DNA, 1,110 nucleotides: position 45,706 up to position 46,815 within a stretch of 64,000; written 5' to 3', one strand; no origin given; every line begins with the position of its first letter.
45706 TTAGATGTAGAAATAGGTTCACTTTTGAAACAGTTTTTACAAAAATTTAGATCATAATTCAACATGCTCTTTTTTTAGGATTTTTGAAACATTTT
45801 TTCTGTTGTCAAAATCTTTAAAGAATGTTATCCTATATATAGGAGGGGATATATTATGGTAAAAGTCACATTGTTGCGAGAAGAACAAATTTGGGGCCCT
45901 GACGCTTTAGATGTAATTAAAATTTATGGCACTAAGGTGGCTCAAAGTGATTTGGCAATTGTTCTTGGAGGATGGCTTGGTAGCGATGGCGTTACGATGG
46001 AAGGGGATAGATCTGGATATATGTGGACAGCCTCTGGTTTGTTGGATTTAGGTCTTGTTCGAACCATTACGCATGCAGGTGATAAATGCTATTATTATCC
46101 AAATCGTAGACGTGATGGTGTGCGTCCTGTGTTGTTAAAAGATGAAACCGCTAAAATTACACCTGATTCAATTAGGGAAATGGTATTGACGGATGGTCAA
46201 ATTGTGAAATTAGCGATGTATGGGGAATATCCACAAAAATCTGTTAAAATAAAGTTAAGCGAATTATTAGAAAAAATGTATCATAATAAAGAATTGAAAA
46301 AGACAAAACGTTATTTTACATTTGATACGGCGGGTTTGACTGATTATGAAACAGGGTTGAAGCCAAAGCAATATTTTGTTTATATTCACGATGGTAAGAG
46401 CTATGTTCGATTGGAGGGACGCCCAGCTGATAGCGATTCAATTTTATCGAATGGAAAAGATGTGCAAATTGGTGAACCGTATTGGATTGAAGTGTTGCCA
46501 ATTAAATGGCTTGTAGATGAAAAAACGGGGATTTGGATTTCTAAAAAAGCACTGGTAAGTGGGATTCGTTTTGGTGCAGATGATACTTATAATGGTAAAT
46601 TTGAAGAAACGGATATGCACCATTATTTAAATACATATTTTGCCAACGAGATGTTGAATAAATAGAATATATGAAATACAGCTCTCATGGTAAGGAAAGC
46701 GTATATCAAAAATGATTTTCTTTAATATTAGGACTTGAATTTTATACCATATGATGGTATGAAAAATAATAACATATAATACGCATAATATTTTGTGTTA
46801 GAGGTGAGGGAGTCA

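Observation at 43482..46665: Strongly promoted orphan island of three genes with no recognisable enzymatic motifs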

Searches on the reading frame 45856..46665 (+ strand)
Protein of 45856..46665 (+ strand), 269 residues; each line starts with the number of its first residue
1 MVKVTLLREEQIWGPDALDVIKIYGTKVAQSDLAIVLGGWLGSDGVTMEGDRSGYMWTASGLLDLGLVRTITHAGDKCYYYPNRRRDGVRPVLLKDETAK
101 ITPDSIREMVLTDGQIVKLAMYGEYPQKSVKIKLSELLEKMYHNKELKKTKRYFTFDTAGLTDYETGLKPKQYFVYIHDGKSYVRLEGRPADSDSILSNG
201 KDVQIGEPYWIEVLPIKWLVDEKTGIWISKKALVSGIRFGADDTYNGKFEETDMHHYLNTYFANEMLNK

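Call 3: search_protein_families(library=pfam, proteins=[window:45856-46665:+], max_evalue=1)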
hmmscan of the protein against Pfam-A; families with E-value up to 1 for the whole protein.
window:45856-46665:+ (269 aa): 0 families

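Call 4: search_protein_families(library=padloc, proteins=[window:45856-46665:+], max_evalue=1)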
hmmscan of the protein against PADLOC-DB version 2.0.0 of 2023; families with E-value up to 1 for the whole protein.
window:45856-46665:+ (269 aa): 0 families

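Call 5: search_protein_families(library=ncbifam, proteins=[window:45856-46665:+], max_evalue=1)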
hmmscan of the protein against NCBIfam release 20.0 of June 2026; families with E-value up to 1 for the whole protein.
window:45856-46665:+ (269 aa): 1 family
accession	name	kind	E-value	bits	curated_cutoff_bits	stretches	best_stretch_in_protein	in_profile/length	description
NF007409.0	PRK09945.1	equivalog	0.023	13.3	830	1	19-108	291-378/418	hypothetical protein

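Call 6: find_homologous_proteins(query=window:45856-46665:+)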
Query window:45856-46665:+ (269 aa): 12 proteins with E <= 0.001 among 924 candidates.
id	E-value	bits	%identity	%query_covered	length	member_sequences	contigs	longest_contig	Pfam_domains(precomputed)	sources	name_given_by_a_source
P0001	5.2e-176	602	98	100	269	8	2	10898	-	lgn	-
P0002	3.0e-144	498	80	100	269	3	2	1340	-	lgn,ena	-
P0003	1.3e-143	496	80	100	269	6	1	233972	-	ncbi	-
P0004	1.6e-142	492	81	100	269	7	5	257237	-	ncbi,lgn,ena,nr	ncbi:MAG: hypothetical protein IJY92_03220 [Alphaproteobacteria bacterium]|nr:hypothetical protein [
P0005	1.6e-141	489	79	100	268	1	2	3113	-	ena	-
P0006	2.0e-139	482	80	100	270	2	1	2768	-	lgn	-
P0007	2.3e-136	472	76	100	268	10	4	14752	-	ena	-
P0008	2.9e-133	462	74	99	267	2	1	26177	-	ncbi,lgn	-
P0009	5.5e-132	457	75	100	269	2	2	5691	-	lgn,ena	-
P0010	5.6e-131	454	75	99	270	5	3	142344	-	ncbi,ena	-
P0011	3.1e-130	452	74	99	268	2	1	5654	-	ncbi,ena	-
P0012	9.4e-130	450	73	99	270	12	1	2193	-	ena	-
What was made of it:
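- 45856..46665 (+): Gene C: 269 aa, a strongly conserved clade-restricted protein. It is not part of the variable segment. There are 12 homologues at 73-98% identity (call 6).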

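Call 8: find_encoding_contigs(protein=P0004, flank=10000, max_places=6)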
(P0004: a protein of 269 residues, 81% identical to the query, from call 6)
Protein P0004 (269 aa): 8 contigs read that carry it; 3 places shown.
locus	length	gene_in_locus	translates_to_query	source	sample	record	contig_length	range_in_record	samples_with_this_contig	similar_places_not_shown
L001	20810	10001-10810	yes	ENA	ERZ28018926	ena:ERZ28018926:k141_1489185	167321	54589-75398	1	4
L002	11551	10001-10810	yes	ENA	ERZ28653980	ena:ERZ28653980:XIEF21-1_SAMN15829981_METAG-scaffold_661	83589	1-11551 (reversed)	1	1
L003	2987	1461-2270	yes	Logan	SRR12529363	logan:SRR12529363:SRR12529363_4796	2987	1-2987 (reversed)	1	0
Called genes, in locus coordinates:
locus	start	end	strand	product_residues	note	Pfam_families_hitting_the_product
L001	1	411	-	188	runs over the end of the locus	-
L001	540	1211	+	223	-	-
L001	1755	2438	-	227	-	PF01726:LexA_DNA_bind, PF00717:Peptidase_S24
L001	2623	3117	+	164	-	PF24521:Ank_KRIT1, PF12796:Ank_2, PF00023:Ank (faint), PF13637:Ank_4, PF13857:Ank_5 (weak), PF13606:Ank_3 (weak)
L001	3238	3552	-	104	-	-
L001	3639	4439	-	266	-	-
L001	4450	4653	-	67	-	PF04102:SlyX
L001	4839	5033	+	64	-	PF01632:Ribosomal_L35p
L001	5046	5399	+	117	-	PF00453:Ribosomal_L20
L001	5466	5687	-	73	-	-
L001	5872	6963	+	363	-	PF02912:Phe_tRNA-synt_N, PF01409:tRNA-synt_2d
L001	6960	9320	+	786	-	PF01588:tRNA_bind, PF03483:B3_4, PF03484:B5, PF17759:tRNA_synthFbeta, PF03147:FDX-ACB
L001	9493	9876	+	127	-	PF04076:BOF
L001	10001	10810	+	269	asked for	-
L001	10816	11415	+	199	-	PF00293:NUDIX (weak)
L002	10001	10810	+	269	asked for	-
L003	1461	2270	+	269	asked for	-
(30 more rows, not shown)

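Call 9: find_encoding_contigs(protein=P0003, flank=10000, max_places=4)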
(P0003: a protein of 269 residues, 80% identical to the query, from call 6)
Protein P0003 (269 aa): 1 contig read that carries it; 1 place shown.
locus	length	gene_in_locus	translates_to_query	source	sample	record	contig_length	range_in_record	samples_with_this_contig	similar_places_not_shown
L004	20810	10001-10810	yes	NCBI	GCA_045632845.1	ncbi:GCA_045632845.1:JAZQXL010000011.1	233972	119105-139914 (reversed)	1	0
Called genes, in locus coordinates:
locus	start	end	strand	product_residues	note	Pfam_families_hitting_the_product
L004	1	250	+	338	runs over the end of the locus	PF02685:Glucokinase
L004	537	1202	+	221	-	-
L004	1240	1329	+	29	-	-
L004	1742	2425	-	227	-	PF01726:LexA_DNA_bind, PF00717:Peptidase_S24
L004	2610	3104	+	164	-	PF24521:Ank_KRIT1 (weak), PF12796:Ank_2, PF13637:Ank_4, PF13857:Ank_5 (weak), PF00023:Ank (weak), PF13606:Ank_3 (weak)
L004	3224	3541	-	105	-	-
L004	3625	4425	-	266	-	-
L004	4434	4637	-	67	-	PF04102:SlyX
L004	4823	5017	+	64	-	PF01632:Ribosomal_L35p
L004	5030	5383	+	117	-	PF00453:Ribosomal_L20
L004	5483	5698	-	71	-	-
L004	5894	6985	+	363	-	PF02912:Phe_tRNA-synt_N, PF01409:tRNA-synt_2d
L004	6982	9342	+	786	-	PF01588:tRNA_bind, PF03483:B3_4, PF03484:B5, PF17759:tRNA_synthFbeta, PF03147:FDX-ACB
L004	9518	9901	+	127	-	PF04076:BOF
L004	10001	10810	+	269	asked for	-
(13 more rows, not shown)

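Call 12: search_solved_structures(query=window:45856-46665:+, max_evalue=10)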
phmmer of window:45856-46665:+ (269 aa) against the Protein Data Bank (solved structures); distinct sequences matched with E-value up to 10: 12.
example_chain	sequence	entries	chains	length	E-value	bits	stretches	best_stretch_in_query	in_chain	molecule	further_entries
6r3e_A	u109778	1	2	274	0.025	17.3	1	114-251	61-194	DNA (cytosine-5)-methyltransferase 3B,DNA (cytosine-5)-methyltransferase 3B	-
5c9e_A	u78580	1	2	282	0.18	14.6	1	95-168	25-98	SepL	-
4ld1_A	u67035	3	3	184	0.22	14.2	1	86-123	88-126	Uncharacterized protein | Centrosomal P4.1-associated protein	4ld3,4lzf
4bxp_A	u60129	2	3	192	0.24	14.2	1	86-123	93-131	CPAP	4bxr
5apz_A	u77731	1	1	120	0.25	14.1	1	87-150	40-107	GENERAL CONTROL PROTEIN GCN4, NOR1 TCAR0761, GENERAL CONTROL PROTEIN GCN4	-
4bxq_A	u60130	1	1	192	0.26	14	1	86-123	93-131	CPAP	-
9h0b_B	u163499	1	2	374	1.4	11.6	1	102-169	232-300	Dipeptidase 1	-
2wpq_A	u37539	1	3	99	1.6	11.5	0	128-166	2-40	TRIMERIC AUTOTRANSPORTER ADHESIN FRAGMENT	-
7o9v_A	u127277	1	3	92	3.2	10.5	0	127-171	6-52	General control transcription factor GCN4,hypothetical protein OMM_04225 residues 244-274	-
7oah_A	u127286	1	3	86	3.9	10.2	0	127-154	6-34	General control transcription factor GCN4,conserved hypothetical protein residues 311-335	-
7oaa_A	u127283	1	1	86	6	9.6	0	127-155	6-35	General control transcription factor GCN4,conserved hypothetical protein residues 311-335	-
7oac_A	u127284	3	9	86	6.4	9.5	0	127-155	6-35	General control transcription factor GCN4,conserved hypothetical protein residues 311-335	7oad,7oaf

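Call 13: search_protein_families(library=phrogs, proteins=[window:45856-46665:+], max_evalue=1)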
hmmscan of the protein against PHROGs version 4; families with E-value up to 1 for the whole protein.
window:45856-46665:+ (269 aa): 0 families

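Call 21: find_encoding_contigs(protein=P0001, flank=10000, max_places=4)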
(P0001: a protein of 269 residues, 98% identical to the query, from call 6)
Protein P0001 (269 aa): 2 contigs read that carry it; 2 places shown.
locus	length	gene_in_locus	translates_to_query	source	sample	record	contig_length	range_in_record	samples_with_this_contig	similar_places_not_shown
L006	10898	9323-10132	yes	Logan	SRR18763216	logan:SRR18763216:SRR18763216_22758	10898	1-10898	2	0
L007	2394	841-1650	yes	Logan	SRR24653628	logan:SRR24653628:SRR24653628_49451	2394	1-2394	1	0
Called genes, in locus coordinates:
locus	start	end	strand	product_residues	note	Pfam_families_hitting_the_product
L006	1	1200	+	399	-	?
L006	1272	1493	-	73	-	-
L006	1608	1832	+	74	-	-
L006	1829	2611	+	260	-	PF01145:Band_7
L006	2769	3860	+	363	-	PF02912:Phe_tRNA-synt_N, PF01409:tRNA-synt_2d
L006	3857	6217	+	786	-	PF01588:tRNA_bind, PF03483:B3_4, PF03484:B5, PF17759:tRNA_synthFbeta, PF03147:FDX-ACB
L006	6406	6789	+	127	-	PF04076:BOF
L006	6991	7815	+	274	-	-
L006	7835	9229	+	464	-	-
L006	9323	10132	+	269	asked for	-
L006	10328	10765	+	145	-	-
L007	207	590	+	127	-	PF04076:BOF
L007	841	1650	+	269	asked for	-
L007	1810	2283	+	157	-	-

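Call 22: find_encoding_contigs(protein=P0010, flank=10000, max_places=3)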
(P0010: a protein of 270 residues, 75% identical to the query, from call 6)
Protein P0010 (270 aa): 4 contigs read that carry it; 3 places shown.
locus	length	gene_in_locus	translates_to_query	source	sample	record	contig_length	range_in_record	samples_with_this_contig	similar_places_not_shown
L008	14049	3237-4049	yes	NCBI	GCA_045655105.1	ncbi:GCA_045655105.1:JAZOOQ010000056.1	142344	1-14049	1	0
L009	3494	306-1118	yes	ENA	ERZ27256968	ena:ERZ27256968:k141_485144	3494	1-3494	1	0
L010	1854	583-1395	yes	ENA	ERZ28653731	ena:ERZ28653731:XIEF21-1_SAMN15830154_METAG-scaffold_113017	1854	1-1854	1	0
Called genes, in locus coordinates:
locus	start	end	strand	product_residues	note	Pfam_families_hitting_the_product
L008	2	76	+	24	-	?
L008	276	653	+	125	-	PF04076:BOF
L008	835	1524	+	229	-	-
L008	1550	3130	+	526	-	-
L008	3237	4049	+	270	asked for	-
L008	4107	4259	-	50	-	-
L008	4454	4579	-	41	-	PF00444:Ribosomal_L36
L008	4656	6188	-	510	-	PF20154:LNT_N, PF00795:CN_hydrolase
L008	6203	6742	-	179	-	PF02823:ATP-synt_DE_N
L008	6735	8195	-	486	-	PF02874:ATP-synt_ab_N, PF00006:ATP-synt_ab, PF22919:ATP-synt_VA_C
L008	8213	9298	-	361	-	PF00231:ATP-synt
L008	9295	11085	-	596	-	PF00213:OSCP, PF02874:ATP-synt_ab_N, PF00006:ATP-synt_ab, PF00306:ATP-synt_ab_C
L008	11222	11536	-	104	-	-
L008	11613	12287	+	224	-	PF01863:YgjP-like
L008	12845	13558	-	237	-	PF01726:LexA_DNA_bind, PF00717:Peptidase_S24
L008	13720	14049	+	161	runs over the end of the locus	PF24521:Ank_KRIT1 (weak), PF12796:Ank_2, PF00023:Ank (weak), PF12796:Ank_2, PF13637:Ank_4, PF13857:Ank_5 (weak), PF13606:Ank_3 (weak)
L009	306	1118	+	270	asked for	-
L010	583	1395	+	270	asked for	-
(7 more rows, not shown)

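Call 23: find_encoding_contigs(protein=P0008, flank=10000, max_places=3)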
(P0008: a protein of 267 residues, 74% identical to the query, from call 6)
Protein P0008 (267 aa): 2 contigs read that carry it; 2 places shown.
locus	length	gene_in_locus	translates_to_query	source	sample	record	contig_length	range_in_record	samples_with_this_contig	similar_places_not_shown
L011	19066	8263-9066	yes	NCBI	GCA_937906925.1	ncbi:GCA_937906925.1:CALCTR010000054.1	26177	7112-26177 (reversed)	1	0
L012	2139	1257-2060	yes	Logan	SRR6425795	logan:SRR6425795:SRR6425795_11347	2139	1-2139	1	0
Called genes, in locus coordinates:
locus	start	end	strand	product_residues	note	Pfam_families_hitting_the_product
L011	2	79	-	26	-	?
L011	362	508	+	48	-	-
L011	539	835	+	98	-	-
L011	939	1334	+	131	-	-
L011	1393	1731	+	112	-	-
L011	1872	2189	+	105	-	-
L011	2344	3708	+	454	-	PF00587:tRNA-synt_2b, PF03129:HGTP_anticodon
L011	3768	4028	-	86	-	-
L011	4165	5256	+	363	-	PF02912:Phe_tRNA-synt_N, PF01409:tRNA-synt_2d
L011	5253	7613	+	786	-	PF01588:tRNA_bind, PF03483:B3_4, PF03484:B5, PF17759:tRNA_synthFbeta, PF03147:FDX-ACB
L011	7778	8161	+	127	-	PF04076:BOF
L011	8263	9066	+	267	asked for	-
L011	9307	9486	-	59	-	PF03884:YacG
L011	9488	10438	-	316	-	PF10150:RNase_E_G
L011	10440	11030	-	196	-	PF02545:Maf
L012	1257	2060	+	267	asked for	-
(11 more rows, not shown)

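Call 24: find_encoding_contigs(protein=P0007, flank=10000, max_places=3)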
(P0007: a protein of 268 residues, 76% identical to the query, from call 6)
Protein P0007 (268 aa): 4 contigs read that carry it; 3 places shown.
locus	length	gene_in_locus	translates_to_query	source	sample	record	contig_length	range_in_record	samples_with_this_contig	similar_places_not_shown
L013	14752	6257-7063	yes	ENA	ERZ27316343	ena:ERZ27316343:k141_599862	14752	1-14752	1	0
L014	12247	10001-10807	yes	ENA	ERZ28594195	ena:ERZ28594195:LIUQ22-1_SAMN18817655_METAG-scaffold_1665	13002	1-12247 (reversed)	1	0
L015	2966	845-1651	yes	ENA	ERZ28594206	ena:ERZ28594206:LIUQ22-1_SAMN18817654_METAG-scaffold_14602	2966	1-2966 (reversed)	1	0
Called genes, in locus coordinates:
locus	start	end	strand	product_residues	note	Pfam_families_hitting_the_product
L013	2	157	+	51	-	?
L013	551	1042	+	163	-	-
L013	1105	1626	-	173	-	-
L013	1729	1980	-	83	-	-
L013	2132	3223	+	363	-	PF02912:Phe_tRNA-synt_N, PF01409:tRNA-synt_2d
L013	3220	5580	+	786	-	PF01588:tRNA_bind, PF03483:B3_4, PF03484:B5, PF17759:tRNA_synthFbeta, PF03147:FDX-ACB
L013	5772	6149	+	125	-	PF04076:BOF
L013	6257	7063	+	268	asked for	-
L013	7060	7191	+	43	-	-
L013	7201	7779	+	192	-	PF00300:His_Phos_1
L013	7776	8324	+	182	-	PF00132:Hexapep, PF14602:Hexapep_2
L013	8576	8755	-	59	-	PF03884:YacG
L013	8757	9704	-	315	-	PF10150:RNase_E_G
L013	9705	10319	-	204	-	PF02545:Maf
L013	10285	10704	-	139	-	PF21157:DksA_N, PF01258:zf-dskA_traR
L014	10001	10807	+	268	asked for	-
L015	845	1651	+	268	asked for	-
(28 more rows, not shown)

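Call 35: find_related_loci(query=A2, collection=genome_contigs, flank=8000)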
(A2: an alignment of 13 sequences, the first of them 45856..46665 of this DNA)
Query A2 (269 aa) in genome_contigs; peptide patterns used: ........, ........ (x = any residue, [..] = any of these).
57 stretches matched a pattern; 9 encode a relative of the query (tblastn E <= 1e-3); 9 distinct loci.
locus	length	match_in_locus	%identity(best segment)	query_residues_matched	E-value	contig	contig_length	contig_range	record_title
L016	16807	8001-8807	80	1-269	2e-147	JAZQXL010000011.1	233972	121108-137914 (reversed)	MAG: Alphaproteobacteria bacterium isolate T1900045162_TC20190156.MAGScoT_cleanbin_000005 SGB_5084_k141_2020366, whole g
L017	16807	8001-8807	81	1-269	2e-146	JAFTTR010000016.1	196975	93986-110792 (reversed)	MAG: Alphaproteobacteria bacterium isolate RGIG4140 Roe_deer_Colon-1__c373438, whole genome shotgun sequence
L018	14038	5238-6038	81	1-267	2e-146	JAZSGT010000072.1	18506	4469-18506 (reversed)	MAG: Alphaproteobacteria bacterium isolate T1900044577_TS20190043.MAGScoT_cleanbin_000024 SGB_515_k141_2459705, whole ge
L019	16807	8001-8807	80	1-269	5e-144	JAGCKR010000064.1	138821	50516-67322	MAG: Alphaproteobacteria bacterium isolate RGIG9879 Yak_Rectum-4__c928436, whole genome shotgun sequence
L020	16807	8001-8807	75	1-269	2e-137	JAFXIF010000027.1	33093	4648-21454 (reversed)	MAG: Alphaproteobacteria bacterium isolate RGIG6438 Sheep_Rectum.Co__c1250876, whole genome shotgun sequence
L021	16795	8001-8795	74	1-266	4e-137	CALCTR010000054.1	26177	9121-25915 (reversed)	MAG TPA_asm: uncultured Alphaproteobacteria bacterium isolate SRR6425795_bin.15_CONCOCT_v1.1_MAG genome assembly, contig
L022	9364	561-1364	74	1-268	2e-134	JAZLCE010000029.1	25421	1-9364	MAG: Alphaproteobacteria bacterium isolate T1900045053_TC20190046.MAGScoT_cleanbin_000005 SGB_4532_k141_265722, whole ge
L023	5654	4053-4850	74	1-266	1e-134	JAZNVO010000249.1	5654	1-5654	MAG: Alphaproteobacteria bacterium isolate T1900044789_TS20190255.MAGScoT_cleanbin_000022 SGB_2638_k141_142233, whole ge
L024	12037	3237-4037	75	1-267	1e-131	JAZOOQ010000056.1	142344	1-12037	MAG: Alphaproteobacteria bacterium isolate T1900045627_YK20190321.MAGScoT_cleanbin_000013 SGB_8036_k141_1937809, whole g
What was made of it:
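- C is present in every relative (calls 6, 35).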

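Call 39: predict_structure(alignment_id=A2)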
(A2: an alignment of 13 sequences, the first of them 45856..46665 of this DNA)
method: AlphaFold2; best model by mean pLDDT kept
length: 269 residues; sequences in the alignment: 13
mean_pLDDT: 39.9   pTM: 0.37
mean pLDDT of the five models: 39.9, 34.2, 33.9, 32.5, 31.5
residues with pLDDT >= 90: 0; 70-90: 24; 50-70: 33; < 50: 212
segments of 3 or more residues with pLDDT < 50: 1-101, 111-132, 155-166, 189-205, 214-269
pLDDT, mean of each block of 10 residues (from residue 1): 25 37 28 22 20 23 24 23 30 40 50 43 41 69 87 50 44 73 61 32 50 44 36 27 32 36 32
secondary structure, 60 per line:
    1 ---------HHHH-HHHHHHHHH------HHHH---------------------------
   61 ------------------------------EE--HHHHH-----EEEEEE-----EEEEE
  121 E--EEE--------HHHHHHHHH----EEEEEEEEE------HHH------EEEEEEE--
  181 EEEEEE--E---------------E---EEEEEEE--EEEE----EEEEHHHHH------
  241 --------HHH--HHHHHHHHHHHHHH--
elements in order: H10-13 H15-23 H30-33 H95-99 E105-110 E116-121 E124-126 H135-143 E148-156 E172-178 E181-186 E209-215 E218-221 E226-229 H230-234 H254-267
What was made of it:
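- On DUF6273 / C-type-lectin-like fold, for protein C: The AF2 model has mean pLDDT 39.9 (call 39).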

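Call 52: search_protein_families(library=pfam, proteins=[L008:835-1524:+, L008:1550-3130:+, P0010, P0008], max_evalue=1)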
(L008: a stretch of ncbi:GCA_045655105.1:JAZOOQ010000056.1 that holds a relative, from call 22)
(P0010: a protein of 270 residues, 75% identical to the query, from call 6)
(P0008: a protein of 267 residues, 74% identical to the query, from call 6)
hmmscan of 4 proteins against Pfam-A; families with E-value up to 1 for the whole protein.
L008:835-1524:+ (229 aa): 1 family
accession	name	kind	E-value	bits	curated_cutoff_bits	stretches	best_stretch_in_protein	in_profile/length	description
PF02742.21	Fe_dep_repr_C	-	0.22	12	27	0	152-178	33-59/70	Iron dependent repressor, metal binding and dimerisation domain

L008:1550-3130:+ (526 aa): 2 families
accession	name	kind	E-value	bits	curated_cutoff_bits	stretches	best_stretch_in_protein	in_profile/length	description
PF12686.12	DUF3800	-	0.03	15.5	21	1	93-373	1-123/149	Protein of unknown function (DUF3800)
PF14196.11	ATC_hydrolase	-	0.38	12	28.1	0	139-250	5-93/145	L-2-amino-thiazoline-4-carboxylic acid hydrolase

P0010 (270 aa): 0 families

P0008 (267 aa): 1 family
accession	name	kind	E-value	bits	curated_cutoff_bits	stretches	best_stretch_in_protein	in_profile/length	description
PF08572.15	PRP3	-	0.78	9.7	31.4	0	91-140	138-184/220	pre-mRNA processing factor 3 domain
